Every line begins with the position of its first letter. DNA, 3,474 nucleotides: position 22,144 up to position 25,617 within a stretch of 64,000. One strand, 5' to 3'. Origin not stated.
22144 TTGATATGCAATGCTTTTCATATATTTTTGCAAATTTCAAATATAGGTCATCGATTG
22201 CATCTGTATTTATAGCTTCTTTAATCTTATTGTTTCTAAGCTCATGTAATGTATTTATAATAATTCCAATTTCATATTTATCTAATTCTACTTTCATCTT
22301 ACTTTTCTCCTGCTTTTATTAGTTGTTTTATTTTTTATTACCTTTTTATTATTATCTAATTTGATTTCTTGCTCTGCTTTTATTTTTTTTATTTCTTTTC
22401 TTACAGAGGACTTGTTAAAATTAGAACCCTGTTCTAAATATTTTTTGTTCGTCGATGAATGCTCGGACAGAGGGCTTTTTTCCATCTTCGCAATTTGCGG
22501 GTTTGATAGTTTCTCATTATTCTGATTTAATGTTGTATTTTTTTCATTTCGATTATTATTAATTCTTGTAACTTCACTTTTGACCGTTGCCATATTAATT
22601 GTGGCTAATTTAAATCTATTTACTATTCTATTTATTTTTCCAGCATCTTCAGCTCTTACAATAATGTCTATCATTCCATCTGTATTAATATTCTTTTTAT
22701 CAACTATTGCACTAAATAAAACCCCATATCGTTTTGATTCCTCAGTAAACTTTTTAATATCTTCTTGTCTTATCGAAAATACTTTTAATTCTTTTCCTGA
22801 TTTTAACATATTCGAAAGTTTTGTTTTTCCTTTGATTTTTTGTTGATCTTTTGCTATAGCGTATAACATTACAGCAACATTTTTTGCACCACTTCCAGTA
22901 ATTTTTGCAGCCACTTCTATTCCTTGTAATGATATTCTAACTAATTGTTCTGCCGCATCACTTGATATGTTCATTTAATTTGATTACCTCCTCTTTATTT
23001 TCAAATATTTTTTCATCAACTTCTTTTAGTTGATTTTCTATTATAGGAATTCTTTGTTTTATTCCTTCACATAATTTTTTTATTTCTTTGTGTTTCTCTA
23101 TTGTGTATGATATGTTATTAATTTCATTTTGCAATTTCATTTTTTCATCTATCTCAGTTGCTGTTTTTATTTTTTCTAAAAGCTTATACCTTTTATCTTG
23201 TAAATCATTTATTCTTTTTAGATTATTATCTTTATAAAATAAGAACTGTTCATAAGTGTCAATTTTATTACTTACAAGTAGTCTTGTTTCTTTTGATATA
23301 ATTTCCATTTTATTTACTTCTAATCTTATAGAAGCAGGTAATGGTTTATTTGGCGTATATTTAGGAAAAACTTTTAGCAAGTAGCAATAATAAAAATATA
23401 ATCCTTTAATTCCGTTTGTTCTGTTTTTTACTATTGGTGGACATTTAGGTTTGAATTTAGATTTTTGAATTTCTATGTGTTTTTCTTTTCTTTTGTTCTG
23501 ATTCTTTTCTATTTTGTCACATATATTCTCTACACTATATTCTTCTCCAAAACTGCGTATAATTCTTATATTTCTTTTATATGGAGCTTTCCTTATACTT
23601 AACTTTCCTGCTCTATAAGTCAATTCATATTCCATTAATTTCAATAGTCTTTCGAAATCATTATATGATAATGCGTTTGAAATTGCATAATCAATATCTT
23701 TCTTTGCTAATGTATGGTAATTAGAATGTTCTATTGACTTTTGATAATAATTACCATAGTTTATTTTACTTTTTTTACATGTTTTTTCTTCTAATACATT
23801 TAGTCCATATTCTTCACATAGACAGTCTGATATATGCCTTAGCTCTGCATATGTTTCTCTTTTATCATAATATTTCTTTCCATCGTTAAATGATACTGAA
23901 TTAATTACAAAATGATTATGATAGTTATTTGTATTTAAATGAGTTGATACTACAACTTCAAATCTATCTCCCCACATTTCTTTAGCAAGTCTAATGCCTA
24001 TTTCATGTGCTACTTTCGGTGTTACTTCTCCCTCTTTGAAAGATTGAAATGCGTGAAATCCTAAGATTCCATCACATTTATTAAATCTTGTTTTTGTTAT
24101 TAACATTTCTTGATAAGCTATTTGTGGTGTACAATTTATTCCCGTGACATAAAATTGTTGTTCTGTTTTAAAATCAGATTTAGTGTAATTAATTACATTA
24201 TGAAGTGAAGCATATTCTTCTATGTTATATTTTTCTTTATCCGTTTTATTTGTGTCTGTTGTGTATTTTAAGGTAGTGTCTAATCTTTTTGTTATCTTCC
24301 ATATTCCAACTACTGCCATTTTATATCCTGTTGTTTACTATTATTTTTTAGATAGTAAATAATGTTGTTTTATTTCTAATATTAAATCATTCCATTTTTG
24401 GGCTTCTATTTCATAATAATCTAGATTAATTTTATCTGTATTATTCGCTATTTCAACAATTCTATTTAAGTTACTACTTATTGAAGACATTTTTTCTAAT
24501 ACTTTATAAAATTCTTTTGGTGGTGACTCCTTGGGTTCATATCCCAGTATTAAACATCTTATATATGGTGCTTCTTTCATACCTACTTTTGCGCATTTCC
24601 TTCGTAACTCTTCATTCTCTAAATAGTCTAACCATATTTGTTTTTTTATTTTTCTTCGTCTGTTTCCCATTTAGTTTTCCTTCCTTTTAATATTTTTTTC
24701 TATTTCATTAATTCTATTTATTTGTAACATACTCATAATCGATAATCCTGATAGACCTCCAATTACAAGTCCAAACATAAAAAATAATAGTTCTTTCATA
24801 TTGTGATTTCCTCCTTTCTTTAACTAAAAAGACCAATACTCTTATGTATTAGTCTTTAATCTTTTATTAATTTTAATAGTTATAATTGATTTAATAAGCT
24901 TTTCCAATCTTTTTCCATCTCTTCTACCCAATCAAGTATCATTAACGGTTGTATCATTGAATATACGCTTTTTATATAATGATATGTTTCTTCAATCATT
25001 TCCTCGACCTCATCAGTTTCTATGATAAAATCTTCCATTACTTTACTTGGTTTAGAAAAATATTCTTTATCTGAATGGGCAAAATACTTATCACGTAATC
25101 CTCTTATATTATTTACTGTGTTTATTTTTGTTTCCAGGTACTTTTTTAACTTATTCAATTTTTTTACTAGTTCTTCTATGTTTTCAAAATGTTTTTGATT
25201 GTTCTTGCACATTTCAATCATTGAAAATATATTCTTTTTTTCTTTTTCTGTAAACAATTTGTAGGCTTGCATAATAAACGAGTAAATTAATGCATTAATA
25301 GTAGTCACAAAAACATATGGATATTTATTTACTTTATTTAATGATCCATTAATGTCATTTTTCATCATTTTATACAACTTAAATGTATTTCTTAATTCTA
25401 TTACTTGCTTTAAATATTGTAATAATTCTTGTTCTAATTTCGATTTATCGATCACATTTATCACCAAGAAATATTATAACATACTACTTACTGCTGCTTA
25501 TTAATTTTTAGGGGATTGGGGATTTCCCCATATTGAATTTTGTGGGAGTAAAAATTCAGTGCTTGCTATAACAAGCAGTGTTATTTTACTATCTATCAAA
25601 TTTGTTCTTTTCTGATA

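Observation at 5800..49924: One ABC-importer operon hit three times by three different large-serine-recombinase elements, each excisable to an intact ORF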

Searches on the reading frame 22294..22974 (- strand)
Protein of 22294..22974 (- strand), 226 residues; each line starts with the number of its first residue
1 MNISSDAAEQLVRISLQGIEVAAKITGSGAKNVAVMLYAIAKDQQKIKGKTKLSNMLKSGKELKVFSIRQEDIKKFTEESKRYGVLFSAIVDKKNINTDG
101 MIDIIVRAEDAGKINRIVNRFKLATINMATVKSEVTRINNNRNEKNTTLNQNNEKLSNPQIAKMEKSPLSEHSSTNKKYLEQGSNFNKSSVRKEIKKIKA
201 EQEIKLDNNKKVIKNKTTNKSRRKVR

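Call 61: search_protein_families(library=pfam, max_evalue=0.001, proteins=[window:22294-22974:-])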
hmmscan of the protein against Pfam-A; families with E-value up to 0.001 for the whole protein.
window:22294-22974:- (226 aa): 1 family
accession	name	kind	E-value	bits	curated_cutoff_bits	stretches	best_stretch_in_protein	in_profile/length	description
PF12687.12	DUF3801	-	3.5e-26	92.2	24.1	1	30-210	1-126/131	Protein of unknown function (DUF3801)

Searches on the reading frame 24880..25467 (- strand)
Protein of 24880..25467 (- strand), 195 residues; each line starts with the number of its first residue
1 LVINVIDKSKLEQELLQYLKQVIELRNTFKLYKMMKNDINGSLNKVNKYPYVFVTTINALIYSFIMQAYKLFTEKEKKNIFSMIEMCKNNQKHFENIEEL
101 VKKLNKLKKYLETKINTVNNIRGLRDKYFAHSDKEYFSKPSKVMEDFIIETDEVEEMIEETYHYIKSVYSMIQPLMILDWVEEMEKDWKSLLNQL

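Call 61: search_protein_families(library=pfam, max_evalue=0.001, proteins=[window:24880-25467:-])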
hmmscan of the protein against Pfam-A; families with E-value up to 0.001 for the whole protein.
window:24880-25467:- (195 aa): 1 family
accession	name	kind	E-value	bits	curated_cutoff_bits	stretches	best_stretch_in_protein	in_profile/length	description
PF18734.6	HEPN_AbiU2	-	1.1e-16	61.3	26.8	1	9-172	2-172/193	AbiU2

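Call 63: search_protein_families(library=padloc, max_evalue=0.00001, proteins=[window:24880-25467:-])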
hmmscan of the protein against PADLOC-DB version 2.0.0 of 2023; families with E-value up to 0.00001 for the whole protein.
window:24880-25467:- (195 aa): 0 families
